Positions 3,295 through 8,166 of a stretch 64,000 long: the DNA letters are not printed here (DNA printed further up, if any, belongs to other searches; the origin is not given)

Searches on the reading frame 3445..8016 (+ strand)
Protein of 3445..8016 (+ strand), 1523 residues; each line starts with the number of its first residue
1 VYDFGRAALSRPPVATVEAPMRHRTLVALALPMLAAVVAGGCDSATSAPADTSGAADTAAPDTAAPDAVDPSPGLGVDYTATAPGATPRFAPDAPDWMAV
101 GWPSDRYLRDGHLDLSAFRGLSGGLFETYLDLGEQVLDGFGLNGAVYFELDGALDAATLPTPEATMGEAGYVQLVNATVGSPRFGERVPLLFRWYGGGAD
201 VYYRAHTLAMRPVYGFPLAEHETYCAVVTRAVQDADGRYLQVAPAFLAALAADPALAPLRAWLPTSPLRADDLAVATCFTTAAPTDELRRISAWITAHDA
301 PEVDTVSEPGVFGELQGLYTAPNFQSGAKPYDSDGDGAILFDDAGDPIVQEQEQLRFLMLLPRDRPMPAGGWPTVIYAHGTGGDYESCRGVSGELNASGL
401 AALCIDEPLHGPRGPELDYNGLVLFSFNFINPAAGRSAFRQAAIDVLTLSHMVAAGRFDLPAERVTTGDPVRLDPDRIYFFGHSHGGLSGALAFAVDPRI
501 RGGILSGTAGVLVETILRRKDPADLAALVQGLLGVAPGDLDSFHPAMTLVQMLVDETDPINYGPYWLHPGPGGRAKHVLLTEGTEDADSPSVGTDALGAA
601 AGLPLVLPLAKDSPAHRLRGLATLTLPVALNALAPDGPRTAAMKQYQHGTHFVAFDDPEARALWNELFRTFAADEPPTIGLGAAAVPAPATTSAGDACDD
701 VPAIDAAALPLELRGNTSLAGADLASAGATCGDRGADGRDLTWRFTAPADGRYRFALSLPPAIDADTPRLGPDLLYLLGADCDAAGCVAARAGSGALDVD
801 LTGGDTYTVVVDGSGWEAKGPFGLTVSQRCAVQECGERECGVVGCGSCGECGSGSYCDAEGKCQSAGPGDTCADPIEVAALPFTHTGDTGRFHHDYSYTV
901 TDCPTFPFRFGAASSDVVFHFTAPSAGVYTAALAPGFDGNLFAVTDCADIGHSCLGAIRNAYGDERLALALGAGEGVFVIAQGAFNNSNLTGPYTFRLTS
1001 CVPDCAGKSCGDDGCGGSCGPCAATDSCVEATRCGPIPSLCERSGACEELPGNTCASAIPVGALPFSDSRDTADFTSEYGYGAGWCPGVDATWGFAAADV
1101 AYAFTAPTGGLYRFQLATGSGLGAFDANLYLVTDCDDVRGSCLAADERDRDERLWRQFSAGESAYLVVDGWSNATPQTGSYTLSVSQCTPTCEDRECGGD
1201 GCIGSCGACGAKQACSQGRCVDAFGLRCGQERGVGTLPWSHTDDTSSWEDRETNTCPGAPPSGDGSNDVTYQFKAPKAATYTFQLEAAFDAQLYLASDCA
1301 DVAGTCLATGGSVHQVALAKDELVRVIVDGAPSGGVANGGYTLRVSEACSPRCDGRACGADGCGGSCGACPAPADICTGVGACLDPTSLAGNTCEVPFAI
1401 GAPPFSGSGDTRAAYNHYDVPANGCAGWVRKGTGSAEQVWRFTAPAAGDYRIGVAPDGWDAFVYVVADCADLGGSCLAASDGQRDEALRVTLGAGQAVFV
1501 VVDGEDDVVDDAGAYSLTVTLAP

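Call 52: search_protein_families(library=pfam, proteins=[window:3445-8016:+], max_evalue=0.001)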
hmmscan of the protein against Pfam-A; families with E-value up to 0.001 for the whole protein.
window:3445-8016:+ (1523 aa): 1 family
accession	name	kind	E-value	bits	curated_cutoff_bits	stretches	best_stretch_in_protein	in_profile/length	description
PF04151.21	PPC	-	1.2e-06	29.8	25.9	0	1102-1136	5-34/70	Bacterial pre-peptidase C-terminal domain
